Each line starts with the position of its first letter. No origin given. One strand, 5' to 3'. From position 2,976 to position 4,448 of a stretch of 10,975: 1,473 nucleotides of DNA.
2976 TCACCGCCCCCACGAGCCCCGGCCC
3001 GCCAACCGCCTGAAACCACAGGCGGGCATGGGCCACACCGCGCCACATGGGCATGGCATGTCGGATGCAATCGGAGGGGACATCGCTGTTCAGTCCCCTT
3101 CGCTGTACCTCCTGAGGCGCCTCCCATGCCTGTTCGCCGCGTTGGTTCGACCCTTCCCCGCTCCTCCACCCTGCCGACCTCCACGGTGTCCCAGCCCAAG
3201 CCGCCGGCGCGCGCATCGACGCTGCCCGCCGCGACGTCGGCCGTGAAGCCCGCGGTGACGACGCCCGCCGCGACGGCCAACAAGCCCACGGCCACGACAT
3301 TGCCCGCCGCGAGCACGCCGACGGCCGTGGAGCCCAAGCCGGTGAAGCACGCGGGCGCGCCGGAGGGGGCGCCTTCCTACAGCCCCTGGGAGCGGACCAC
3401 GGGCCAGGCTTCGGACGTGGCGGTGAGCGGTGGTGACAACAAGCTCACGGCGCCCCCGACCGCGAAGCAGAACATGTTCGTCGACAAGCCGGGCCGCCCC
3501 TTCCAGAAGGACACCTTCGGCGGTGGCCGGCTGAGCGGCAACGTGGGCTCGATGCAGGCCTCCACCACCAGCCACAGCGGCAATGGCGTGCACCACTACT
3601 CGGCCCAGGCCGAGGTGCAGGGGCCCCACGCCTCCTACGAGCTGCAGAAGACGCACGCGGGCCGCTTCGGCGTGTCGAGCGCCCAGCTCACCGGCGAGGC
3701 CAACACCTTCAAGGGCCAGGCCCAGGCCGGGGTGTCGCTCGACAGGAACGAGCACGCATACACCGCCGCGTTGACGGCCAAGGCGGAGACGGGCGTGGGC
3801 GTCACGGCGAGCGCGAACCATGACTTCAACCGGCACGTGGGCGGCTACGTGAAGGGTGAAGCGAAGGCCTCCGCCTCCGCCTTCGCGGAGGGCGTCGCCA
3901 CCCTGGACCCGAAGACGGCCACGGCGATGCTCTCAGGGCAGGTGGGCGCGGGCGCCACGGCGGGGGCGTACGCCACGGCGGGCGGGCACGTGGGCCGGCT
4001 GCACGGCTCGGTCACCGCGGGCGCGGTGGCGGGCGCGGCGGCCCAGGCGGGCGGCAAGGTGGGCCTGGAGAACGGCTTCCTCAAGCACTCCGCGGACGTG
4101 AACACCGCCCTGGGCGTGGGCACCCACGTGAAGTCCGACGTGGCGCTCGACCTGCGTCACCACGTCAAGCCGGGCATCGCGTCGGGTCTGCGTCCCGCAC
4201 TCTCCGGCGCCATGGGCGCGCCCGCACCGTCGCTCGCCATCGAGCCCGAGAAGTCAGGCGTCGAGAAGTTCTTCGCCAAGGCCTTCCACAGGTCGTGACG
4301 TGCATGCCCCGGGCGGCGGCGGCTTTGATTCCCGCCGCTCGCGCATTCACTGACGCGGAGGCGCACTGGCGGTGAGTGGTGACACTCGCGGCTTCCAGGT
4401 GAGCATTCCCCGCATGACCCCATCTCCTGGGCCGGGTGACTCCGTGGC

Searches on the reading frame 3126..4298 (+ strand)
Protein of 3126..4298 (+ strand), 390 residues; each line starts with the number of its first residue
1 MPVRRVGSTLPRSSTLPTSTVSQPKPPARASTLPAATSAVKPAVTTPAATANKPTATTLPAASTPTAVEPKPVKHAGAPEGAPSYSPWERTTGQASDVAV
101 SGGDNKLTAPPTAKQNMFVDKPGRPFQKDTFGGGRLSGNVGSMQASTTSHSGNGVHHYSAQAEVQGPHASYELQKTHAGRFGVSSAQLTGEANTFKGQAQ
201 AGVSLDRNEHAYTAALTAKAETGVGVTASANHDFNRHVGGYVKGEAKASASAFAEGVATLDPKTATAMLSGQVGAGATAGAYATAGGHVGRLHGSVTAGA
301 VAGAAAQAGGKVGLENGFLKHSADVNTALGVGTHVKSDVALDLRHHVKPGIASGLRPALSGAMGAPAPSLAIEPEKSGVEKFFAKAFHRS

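Call 3: search_protein_families(library=pfam, proteins=[window:3126-4298:+], max_evalue=0.1)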
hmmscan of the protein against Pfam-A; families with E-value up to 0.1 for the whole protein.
window:3126-4298:+ (390 aa): 0 families

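Call 4: search_protein_families(library=ncbifam, proteins=[window:3126-4298:+], max_evalue=0.1)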
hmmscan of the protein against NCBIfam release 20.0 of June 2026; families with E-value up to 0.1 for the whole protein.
window:3126-4298:+ (390 aa): 0 families

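Call 6: find_homologous_proteins(query=window:3126-4298:+)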
Query window:3126-4298:+ (390 aa): 76 proteins with E <= 0.001 among 8000 candidates.
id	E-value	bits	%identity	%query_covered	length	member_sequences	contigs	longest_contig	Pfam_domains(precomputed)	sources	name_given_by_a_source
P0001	1.6e-240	816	99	100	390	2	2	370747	-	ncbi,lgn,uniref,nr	ncbi:hypothetical protein G4177_24770 [Corallococcus sp. ZKHCc1 1396]|uniref:Uncharacterized protein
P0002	6.3e-204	696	85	99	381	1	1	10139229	-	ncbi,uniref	ncbi:hypothetical protein [Corallococcus exercitus]|uniref:hypothetical protein n=1 Tax=Corallococcu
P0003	1.2e-203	695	85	99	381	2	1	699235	-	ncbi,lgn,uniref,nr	ncbi:hypothetical protein KH5H1_54710 [Corallococcus caeni]|uniref:hypothetical protein n=1 Tax=Cora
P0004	1.5e-203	694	85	99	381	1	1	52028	-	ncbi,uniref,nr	ncbi:hypothetical protein [Corallococcus exercitus]|uniref:Uncharacterized protein n=1 Tax=Coralloco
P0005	1.7e-203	694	84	99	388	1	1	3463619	-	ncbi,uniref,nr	ncbi:hypothetical protein JYK02_12730 [Corallococcus macrosporus]|uniref:Uncharacterized protein n=1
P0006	2.1e-202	690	85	99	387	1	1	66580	-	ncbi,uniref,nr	ncbi:hypothetical protein HMI49_04265 [Corallococcus exercitus]|uniref:Uncharacterized protein n=1 T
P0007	6.1e-202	689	85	99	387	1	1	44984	-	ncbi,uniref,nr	ncbi:hypothetical protein D7W79_04740 [Corallococcus exercitus]|uniref:hypothetical protein n=1 Tax=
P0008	8.8e-201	685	83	100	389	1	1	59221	-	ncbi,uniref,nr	ncbi:hypothetical protein [Corallococcus aberystwythensis]|uniref:Uncharacterized protein n=1 Tax=Co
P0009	1.8e-199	681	82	99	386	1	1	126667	-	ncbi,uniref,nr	ncbi:hypothetical protein [Corallococcus carmarthensis]|uniref:hypothetical protein n=1 Tax=Coralloc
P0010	9.0e-195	665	83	99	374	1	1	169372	-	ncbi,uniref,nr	ncbi:hypothetical protein [Corallococcus carmarthensis]|uniref:Uncharacterized protein n=1 Tax=Coral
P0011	4.9e-191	653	81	99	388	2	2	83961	-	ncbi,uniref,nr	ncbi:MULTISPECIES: hypothetical protein [unclassified Corallococcus]|uniref:hypothetical protein n=1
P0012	9.7e-190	649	80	98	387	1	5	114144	-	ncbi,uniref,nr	ncbi:hypothetical protein HJC10_00865 [Corallococcus exiguus]|uniref:hypothetical protein n=1 Tax=Co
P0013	1.3e-189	648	80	99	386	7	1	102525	-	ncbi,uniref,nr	ncbi:hypothetical protein D7Y21_02600 [Corallococcus sp. AB045]|uniref:hypothetical protein n=1 Tax=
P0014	7.9e-188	643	78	98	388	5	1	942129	-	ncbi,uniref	ncbi:hypothetical protein ACQKGO_07215 [Corallococcus interemptor]|uniref:hypothetical protein n=1 T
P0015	8.1e-188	643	79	99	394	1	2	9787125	-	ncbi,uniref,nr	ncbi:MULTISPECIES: hypothetical protein [unclassified Corallococcus]|uniref:hypothetical protein n=1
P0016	3.7e-186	637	79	100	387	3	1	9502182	-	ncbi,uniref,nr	ncbi:hypothetical protein [Myxococcus sp. NMCA1]|uniref:hypothetical protein n=1 Tax=Myxococcus sp. 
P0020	3.9e-184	630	76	99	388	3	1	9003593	-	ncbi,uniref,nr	ncbi:hypothetical protein [Corallococcus macrosporus]|uniref:Uncharacterized protein n=1 Tax=Myxococ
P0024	1.8e-180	618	75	99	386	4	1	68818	-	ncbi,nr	ncbi:hypothetical protein HUW63_06055 [Myxococcus sp. AM001]|nr:hypothetical protein [Myxococcus sp.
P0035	5.9e-165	567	70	99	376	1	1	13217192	-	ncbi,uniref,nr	ncbi:hypothetical protein F0U60_50340 [Archangium minus]|uniref:Uncharacterized protein n=1 Tax=Arch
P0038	1.8e-164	566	68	99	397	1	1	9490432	-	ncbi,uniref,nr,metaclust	ncbi:hypothetical protein A176_001614 [Myxococcus hansupus]|uniref:Uncharacterized protein n=1 Tax=P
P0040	4.6e-163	561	70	99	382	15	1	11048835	-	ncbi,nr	ncbi:hypothetical protein MFUL124B02_25910 [Myxococcus fulvus 124B02]|nr:hypothetical protein MFUL12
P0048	1.6e-157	543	66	99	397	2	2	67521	-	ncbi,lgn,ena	-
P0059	4.0e-144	499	67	96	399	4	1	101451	-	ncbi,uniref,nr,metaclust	ncbi:hypothetical protein SAMN05444354_1312 [Stigmatella aurantiaca]|uniref:Uncharacterized protein 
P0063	1.3e-139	484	64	97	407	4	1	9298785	-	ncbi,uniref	ncbi:hypothetical protein [Melittangium boletus]|uniref:hypothetical protein n=1 Tax=Melittangium bo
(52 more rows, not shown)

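Call 9: find_related_loci(query=A1, collection=genome_contigs, flank=8000)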
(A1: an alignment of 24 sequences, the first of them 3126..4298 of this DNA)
Query A1 (390 aa) in genome_contigs; peptide patterns used: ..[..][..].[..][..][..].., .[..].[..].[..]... (x = any residue, [..] = any of these).
212 stretches matched a pattern; 33 encode a relative of the query (tblastn E <= 1e-3); 33 distinct loci.
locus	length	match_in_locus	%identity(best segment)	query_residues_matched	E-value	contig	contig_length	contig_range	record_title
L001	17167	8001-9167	83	1-390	0e+0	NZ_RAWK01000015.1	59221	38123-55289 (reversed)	Corallococcus aberystwythensis strain AB050A NODE_15_59221_cov_23.7852_ID_11467, whole genome shotgun sequence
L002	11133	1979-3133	85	4-390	0e+0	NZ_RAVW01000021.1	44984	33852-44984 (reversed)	Corallococcus exercitus strain AB043A NODE_21_44984_cov_14.5123_ID_16415, whole genome shotgun sequence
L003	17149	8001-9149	77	4-387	0e+0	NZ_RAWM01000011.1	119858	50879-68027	Corallococcus interemptor strain AB047A NODE_11_119858_cov_68.5054_ID_7941, whole genome shotgun sequence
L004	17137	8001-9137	85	4-390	0e+0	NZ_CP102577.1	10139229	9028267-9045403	Corallococcus exercitus strain SDU142 chromosome, complete genome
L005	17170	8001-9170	77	1-389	3e-178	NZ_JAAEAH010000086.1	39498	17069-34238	Myxococcus sp. CA023 NODE_86_length_39498_cov_61.3213, whole genome shotgun sequence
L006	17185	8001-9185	79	4-389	2e-177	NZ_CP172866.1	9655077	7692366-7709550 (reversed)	Corallococcus coralloides strain KYC2213 chromosome, complete genome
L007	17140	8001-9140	78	1-390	1e-174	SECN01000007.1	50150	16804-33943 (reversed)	MAG: Myxococcaceae bacterium isolate PMG_225 scaffold_876, whole genome shotgun sequence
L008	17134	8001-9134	77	1-388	5e-171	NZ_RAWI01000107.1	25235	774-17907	Corallococcus praedator strain CA031B NODE_107_25235_cov_32.0837, whole genome shotgun sequence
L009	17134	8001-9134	73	1-388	1e-167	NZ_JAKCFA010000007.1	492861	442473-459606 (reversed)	Myxococcus qinghaiensis strain QH3KD-4-1 gnl_ICJDIIDJ_7, whole genome shotgun sequence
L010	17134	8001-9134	74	1-388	2e-167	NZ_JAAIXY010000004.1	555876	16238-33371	Myxococcus eversor strain AB053B NODE_4_length_555876_cov_13.4452, whole genome shotgun sequence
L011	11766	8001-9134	73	1-388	7e-166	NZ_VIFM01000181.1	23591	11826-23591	Myxococcus llanfairpwllgwyngyllgogerychwyrndrobwllllantysiliogogogochensis strain AM401 NODE_181_length_23591_cov_34.249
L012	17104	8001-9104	76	23-390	1e-164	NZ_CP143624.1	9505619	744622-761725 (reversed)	Myxococcus sp. Y35 chromosome, complete genome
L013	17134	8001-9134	74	1-388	3e-164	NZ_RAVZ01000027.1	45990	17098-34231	Corallococcus terminator strain CA054A NODE_27_45990_cov_31.2807, whole genome shotgun sequence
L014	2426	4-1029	80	47-390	9e-173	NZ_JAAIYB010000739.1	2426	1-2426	Myxococcus vastator strain AM301 NODE_739_length_2426_cov_6.301, whole genome shotgun sequence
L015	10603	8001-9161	73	1-387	2e-159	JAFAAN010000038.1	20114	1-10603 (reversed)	MAG: Proteobacteria bacterium isolate OH_PFB_83 k127_1286794, whole genome shotgun sequence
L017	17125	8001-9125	70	2-387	2e-154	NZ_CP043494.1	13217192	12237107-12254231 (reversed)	Archangium minus strain Cbm 6 chromosome, complete genome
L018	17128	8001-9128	69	1-387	5e-154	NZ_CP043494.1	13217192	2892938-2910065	Archangium minus strain Cbm 6 chromosome, complete genome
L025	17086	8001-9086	58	2-387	2e-126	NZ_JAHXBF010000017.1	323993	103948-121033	Hyalangium versicolor strain H56D21 NODE_17_length_323993_cov_22.205881, whole genome shotgun sequence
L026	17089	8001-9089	60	10-387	3e-120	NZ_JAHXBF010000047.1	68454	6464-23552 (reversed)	Hyalangium versicolor strain H56D21 NODE_47_length_68454_cov_22.835028, whole genome shotgun sequence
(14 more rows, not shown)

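Call 12: find_encoding_contigs(protein=P0001, flank=10000, max_places=3)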
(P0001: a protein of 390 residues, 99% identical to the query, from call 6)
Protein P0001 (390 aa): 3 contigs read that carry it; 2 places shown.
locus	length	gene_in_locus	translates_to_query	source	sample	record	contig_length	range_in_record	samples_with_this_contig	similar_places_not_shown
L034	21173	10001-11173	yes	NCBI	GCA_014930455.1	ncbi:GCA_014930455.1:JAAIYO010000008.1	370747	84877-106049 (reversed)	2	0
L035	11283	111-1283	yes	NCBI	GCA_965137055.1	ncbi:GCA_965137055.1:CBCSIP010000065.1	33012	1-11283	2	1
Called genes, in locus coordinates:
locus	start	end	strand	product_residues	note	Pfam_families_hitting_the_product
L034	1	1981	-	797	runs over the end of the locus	PF22352:K319L-like_PKD, PF25390:WD40_RLD, PF00415:RCC1, PF13540:RCC1_2, PF00415:RCC1, PF13540:RCC1_2, PF00415:RCC1, PF13540:RCC1_2, +13 more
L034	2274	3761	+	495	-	-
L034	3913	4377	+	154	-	PF08327:AHSA1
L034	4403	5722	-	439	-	PF01546:Peptidase_M20, PF07687:M20_dimer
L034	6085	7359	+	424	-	-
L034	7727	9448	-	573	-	PF14339:DUF4394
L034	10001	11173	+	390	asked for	-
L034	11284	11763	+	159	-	-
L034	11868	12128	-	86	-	-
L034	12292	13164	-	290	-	PF00892:EamA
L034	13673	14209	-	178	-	PF16117:DUF4833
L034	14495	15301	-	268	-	-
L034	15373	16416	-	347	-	-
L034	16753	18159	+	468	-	PF00144:Beta-lactamase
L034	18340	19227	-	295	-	PF02567:PhzC-PhzF, PF05544:Pro_racemase (faint)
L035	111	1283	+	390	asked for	-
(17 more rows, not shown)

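Call 13: find_encoding_contigs(protein=P0002, flank=10000, max_places=2)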
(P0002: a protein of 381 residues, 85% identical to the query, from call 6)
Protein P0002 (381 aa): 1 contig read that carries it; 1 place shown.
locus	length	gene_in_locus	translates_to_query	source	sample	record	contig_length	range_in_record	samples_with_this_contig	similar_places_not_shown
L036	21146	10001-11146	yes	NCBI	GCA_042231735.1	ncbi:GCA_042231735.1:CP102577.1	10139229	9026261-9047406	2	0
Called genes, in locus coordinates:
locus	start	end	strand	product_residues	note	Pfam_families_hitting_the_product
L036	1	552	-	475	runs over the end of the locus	PF00890:FAD_binding_2 (faint), PF01134:GIDA (faint), PF01266:DAO (faint), PF07992:Pyr_redox_2, PF12831:FAD_oxidored, PF13738:Pyr_redox_3 (weak), PF00070:Pyr_redox, PF02852:Pyr_redox_dim, +2 more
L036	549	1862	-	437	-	PF21105:DyP_N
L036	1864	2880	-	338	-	-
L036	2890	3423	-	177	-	-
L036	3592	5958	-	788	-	PF02463:SMC_N (faint), PF13555:AAA_29 (faint), PF20703:nSTAND1 (faint), PF13304:AAA_21 (faint), PF00684:DnaJ_CXXCXGXG (faint), PF00005:ABC_tran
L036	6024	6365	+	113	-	PF12840:HTH_20, PF01022:HTH_5, PF12802:MarR_2, PF01978:TrmB (weak)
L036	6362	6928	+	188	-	PF10604:Polyketide_cyc2, PF08327:AHSA1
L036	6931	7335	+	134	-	PF13564:DoxX_2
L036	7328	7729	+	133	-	PF08818:DUF1801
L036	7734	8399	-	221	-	PF08123:DOT1 (weak), PF13649:Methyltransf_25 (faint)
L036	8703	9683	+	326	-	-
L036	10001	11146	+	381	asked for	-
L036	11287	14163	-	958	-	PF07995:GSDH, PF24684:Vgb_lyase (weak), PF07679:I-set (faint), PF13895:Ig_2 (faint), PF13927:Ig_3 (weak), PF13948:DUF4215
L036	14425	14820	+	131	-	PF04828:GFA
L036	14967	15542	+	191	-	PF13489:Methyltransf_23, PF02353:CMAS (weak), PF08003:Methyltransf_9 (weak), PF13847:Methyltransf_31, PF08241:Methyltransf_11, PF08242:Methyltransf_12, PF13649:Methyltransf_25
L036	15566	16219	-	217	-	PF02798:GST_N, PF13417:GST_N_3, PF13409:GST_N_2, PF00043:GST_C, PF14497:GST_C_3 (weak), PF13410:GST_C_2 (weak)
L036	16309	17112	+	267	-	PF13560:HTH_31, PF17765:MLTR_LBD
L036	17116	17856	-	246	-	PF00106:adh_short, PF08659:KR (faint), PF13561:adh_short_C2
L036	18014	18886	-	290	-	PF00248:Aldo_ket_red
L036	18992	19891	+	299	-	PF00126:HTH_1, PF03466:LysR_substrate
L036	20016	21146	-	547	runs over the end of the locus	PF17892:Cadherin_5, PF17963:Big_9, PF16184:Cadherin_3 (faint), PF17803:Cadherin_4, PF17892:Cadherin_5, PF17963:Big_9, PF13948:DUF4215 (weak)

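Call 14: find_encoding_contigs(protein=P0035, flank=10000, max_places=2)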
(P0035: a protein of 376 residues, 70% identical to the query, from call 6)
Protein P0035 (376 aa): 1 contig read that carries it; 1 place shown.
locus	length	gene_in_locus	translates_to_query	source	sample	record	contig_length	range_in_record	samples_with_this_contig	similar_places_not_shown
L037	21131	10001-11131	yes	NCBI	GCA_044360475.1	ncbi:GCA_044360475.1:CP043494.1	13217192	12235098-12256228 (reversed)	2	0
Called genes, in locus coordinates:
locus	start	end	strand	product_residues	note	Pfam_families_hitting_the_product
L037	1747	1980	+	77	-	-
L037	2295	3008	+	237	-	-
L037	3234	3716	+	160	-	PF00903:Glyoxalase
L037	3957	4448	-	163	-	-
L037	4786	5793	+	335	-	-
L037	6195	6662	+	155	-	PF00581:Rhodanese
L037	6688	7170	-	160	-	PF13751:DDE_Tnp_1_6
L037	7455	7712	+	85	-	-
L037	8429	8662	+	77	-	-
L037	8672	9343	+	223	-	-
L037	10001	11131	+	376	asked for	-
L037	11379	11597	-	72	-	-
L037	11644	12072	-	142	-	-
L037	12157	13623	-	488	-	-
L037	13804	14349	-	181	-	-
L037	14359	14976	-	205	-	-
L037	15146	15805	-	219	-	PF00149:Metallophos, PF12850:Metallophos_2 (weak)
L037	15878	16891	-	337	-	PF03279:Lip_A_acyltrans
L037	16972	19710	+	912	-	PF17900:Peptidase_M1_N, PF01433:Peptidase_M1, PF11838:ERAP1_C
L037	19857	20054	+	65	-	-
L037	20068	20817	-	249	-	PF00378:ECH_1, PF16113:ECH_2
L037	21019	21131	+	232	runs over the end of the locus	PF07099:DUF1361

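Call 22: search_protein_representatives(alignment_id=A1)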
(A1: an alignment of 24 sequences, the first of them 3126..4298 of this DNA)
Query: 24 sequences, 379 profile positions. Proteins with E-value up to 0.001 (for the whole library): 41; up to 1e-10: 10; up to 1e-30: 7. The best 41 are listed.
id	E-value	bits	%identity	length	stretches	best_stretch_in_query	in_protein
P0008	2.4e-191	652.6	-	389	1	3-378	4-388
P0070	4.9e-164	562.8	-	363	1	3-377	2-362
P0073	5.2e-126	437.6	-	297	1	26-305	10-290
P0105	1.0e-61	226.0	-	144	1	247-377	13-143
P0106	9.9e-59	216.2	-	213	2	277-378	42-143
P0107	3.8e-54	201.1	-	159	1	253-364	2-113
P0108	3.9e-39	151.7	-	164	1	214-355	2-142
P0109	2.2e-26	109.7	-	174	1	25-141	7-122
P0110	7.2e-16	75.1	-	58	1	325-373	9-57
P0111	6.0e-13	65.5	-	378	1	23-333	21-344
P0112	1.8e-10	57.3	-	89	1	47-99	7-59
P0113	6.0e-10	55.6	-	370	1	34-331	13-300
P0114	3.4e-08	49.8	-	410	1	23-331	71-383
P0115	6.6e-08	48.9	-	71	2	193-229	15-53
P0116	9.4e-08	48.4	-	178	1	231-333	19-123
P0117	1.8e-07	47.5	-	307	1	122-329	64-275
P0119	1.5e-06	44.4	-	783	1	217-333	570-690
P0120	1.9e-06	44.1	-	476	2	183-337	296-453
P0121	4.7e-06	42.8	-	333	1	231-334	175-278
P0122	8.3e-06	42.0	-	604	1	228-337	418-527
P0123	1.3e-05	41.3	-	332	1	212-357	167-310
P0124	2.8e-05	40.2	-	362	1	231-332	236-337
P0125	3.4e-05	40.0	-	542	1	39-353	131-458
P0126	3.5e-05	39.9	-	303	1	189-333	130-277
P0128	9.4e-05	38.5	-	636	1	228-361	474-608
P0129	1.2e-04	38.2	-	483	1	134-325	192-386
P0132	1.6e-04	37.7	-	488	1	201-333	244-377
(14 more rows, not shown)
